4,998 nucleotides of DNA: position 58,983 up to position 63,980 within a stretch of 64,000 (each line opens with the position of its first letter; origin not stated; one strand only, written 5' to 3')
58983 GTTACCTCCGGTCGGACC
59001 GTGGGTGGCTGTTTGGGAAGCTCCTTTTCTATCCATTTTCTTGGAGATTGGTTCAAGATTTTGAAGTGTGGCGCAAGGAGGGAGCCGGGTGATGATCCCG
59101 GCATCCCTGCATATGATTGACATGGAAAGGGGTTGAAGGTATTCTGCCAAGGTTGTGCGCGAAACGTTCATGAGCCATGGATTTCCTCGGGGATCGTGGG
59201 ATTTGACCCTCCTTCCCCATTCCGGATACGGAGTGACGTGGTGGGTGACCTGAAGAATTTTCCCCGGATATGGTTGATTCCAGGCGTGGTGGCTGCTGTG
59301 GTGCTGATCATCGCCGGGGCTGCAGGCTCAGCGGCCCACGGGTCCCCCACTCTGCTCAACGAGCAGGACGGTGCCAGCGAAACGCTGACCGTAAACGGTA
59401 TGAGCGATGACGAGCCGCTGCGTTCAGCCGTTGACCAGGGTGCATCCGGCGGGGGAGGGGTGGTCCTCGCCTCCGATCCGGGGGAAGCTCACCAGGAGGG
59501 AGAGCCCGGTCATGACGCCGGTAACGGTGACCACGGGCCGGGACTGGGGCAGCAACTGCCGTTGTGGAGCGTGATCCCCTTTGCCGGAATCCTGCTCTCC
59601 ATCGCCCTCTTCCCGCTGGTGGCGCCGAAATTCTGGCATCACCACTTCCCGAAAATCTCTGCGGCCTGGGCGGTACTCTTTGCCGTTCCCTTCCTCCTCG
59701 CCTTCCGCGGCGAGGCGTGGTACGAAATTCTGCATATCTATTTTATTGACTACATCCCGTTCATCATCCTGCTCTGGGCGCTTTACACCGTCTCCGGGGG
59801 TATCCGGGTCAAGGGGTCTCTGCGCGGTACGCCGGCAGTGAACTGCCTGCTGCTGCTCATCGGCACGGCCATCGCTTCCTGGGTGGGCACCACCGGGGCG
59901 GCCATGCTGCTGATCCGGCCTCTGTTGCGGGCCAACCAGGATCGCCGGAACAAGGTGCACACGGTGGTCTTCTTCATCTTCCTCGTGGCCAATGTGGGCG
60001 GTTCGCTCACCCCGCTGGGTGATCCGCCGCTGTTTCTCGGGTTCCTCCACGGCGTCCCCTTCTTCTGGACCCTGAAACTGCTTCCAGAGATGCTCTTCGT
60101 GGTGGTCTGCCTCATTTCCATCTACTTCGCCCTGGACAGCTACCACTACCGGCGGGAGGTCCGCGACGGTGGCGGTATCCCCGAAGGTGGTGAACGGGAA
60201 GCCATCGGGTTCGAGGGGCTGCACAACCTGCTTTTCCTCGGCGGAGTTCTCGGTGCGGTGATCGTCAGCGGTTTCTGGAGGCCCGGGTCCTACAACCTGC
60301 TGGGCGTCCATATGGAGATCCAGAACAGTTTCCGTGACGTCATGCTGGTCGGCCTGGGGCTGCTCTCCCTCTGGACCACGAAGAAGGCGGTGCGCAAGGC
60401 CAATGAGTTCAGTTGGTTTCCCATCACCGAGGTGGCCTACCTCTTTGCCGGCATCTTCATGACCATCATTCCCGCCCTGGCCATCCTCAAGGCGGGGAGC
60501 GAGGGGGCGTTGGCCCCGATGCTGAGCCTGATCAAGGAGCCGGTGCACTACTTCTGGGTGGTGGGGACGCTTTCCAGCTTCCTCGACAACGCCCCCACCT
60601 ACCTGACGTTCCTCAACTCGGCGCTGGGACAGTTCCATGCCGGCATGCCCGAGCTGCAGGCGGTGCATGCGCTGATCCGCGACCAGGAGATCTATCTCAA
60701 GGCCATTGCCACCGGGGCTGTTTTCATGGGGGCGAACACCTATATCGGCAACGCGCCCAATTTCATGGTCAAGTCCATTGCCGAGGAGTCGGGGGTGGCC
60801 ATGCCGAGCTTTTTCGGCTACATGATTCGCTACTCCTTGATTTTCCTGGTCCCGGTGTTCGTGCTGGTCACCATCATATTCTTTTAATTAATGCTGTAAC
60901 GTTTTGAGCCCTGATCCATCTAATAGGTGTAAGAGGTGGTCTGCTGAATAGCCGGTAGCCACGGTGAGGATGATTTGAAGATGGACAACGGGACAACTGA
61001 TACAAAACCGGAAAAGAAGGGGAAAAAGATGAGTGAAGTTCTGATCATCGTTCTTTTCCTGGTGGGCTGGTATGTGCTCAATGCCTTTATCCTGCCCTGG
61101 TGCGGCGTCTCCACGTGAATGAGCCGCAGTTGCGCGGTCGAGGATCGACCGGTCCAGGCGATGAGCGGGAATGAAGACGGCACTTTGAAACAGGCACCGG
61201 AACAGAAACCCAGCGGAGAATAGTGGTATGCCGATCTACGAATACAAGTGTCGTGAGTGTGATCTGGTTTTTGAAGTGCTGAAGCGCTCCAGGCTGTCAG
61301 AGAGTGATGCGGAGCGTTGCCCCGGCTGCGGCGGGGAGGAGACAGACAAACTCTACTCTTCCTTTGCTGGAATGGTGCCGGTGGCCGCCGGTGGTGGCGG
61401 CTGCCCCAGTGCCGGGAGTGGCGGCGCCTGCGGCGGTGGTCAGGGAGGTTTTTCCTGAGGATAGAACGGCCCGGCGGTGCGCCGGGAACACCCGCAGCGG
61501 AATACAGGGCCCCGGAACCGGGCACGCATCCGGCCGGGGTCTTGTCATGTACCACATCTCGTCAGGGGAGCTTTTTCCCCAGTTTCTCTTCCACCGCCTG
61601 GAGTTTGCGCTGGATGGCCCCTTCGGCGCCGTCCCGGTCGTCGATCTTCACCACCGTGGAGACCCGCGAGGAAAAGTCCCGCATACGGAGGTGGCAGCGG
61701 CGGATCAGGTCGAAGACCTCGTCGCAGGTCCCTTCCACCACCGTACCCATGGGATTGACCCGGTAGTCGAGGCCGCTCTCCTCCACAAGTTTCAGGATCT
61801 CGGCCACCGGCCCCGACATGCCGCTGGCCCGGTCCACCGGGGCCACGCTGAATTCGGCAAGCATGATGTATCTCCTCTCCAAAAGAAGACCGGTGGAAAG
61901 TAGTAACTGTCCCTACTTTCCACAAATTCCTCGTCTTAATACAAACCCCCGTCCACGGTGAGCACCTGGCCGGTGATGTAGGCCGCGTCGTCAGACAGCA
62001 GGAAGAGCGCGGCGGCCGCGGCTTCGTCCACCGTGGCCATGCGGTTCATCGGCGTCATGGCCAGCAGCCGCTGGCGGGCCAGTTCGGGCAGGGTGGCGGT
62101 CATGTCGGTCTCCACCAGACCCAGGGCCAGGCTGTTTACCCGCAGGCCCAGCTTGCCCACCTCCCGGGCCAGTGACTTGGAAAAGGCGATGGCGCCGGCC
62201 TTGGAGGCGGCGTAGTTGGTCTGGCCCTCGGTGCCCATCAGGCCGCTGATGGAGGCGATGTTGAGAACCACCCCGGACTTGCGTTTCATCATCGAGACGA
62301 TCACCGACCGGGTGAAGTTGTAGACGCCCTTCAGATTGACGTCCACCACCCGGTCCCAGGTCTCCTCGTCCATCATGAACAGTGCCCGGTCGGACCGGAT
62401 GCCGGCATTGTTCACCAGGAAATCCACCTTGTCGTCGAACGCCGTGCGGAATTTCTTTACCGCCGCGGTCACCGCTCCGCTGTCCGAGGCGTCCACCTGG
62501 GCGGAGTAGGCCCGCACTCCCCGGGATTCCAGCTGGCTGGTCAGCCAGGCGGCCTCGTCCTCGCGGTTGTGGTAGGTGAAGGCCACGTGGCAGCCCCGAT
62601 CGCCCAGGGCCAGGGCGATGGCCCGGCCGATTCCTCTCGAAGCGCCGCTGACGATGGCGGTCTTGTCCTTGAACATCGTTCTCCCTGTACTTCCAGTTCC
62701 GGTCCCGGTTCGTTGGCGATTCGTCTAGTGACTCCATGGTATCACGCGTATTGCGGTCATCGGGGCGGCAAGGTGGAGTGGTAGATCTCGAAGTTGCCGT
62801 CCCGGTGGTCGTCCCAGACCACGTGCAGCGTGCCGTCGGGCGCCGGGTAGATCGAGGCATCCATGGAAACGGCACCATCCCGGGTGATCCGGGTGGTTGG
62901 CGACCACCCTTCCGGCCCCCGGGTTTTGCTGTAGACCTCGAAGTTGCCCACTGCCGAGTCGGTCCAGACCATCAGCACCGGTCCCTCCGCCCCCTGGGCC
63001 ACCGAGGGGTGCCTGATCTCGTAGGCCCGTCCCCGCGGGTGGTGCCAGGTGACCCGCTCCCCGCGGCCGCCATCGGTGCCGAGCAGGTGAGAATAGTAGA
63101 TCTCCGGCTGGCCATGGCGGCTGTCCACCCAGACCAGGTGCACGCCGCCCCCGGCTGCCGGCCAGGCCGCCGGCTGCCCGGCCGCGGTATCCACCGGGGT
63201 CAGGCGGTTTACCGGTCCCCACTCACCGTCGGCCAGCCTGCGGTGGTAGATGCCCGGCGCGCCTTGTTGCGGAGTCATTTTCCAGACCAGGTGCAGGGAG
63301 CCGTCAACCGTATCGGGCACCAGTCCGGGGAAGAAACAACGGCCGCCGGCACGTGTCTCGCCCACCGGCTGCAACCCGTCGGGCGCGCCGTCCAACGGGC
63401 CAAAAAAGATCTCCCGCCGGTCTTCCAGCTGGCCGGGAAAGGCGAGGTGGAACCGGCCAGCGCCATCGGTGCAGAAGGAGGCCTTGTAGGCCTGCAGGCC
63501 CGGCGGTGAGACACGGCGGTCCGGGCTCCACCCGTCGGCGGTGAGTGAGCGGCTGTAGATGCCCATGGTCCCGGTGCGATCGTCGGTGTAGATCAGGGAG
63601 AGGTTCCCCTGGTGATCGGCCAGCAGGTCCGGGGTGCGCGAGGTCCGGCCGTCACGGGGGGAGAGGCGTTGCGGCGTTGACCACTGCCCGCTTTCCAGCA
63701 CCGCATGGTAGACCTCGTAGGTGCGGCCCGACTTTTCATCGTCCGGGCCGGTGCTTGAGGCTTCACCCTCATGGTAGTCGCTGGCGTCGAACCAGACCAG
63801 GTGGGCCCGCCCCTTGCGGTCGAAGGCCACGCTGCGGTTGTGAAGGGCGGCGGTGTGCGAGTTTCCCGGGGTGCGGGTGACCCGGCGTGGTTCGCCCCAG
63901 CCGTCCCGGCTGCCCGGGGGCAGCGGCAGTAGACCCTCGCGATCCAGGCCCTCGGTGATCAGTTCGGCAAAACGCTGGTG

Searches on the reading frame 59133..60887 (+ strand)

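Call 23: search_protein_families(library=pfam, proteins=[window:59133-60887:+], max_evalue=0.001)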
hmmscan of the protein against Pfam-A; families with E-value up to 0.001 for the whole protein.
window:59133-60887:+ (584 aa): 2 families
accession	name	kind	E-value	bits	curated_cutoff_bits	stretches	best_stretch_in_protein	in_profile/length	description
PF16980.11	CitMHS_2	-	3e-187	623.2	25.7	1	140-584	2-448/448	Putative citrate transport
PF03600.22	CitMHS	-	1.8e-11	44.2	31.9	1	239-505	81-322/336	Citrate transporter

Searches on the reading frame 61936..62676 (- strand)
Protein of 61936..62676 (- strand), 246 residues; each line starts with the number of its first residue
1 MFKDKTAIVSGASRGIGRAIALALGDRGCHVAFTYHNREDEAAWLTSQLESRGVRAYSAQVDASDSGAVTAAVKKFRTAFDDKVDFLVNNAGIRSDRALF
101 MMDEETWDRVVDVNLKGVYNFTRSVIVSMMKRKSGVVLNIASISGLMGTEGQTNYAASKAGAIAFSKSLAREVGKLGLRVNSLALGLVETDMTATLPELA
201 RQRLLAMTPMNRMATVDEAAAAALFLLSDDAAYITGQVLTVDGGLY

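Call 23: search_protein_families(library=pfam, proteins=[window:61936-62676:-], max_evalue=0.001)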
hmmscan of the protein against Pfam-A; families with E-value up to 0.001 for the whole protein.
window:61936-62676:- (246 aa): 3 families
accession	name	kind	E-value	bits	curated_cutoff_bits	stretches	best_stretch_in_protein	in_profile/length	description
PF13561.12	adh_short_C2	-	8.9e-59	199.4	27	1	11-245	1-235/236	Enoyl-(Acyl carrier protein) reductase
PF00106.31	adh_short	-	3.3e-53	180.5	26.6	1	5-196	1-190/195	short chain dehydrogenase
PF08659.16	KR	-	5.2e-21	75.8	22.6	1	6-189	2-179/180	KR domain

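Call 41: find_encoding_contigs(protein=window:61936-62676:-, flank=10000, max_places=3)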
Protein window:61936-62676:- (246 aa): 1 contig read that carries it; 1 place shown.
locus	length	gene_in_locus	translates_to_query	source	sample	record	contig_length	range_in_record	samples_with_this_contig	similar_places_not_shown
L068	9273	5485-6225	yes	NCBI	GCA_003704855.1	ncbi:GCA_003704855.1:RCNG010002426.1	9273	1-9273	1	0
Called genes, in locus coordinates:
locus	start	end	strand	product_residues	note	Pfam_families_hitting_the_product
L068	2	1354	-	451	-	?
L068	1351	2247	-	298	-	PF02574:S-methyl_trans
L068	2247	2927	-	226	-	PF02607:B12-binding_2, PF02310:B12-binding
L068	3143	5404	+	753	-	PF00657:Lipase_GDSL (faint), PF13472:Lipase_GDSL_2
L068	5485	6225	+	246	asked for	PF00106:adh_short, PF08659:KR, PF13561:adh_short_C2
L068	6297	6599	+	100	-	PF01910:Thiamine_BP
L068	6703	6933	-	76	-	PF09723:Zn_ribbon_8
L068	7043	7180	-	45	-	-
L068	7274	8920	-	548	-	PF16980:CitMHS_2, PF03600:CitMHS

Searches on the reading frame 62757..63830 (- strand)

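Call 23: search_protein_families(library=pfam, proteins=[window:62757-63830:-], max_evalue=0.001)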
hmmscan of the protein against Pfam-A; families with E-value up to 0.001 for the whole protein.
window:62757-63830:- (357 aa): 0 families

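Call 24: search_protein_families(library=ncbifam, proteins=[window:62757-63830:-], max_evalue=0.01)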
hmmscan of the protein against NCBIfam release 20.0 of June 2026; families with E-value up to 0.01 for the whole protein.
window:62757-63830:- (357 aa): 2 families
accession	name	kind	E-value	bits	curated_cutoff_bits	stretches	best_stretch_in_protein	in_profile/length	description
TIGR04275.1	beta_prop_Msarc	repeat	1.3e-05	24.9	85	0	336-350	20-34/40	beta-propeller repeat protein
TIGR02800.1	propeller_TolB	equivalog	0.0039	16.2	343.15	0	188-264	255-322/418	Tol-Pal system beta propeller repeat protein TolB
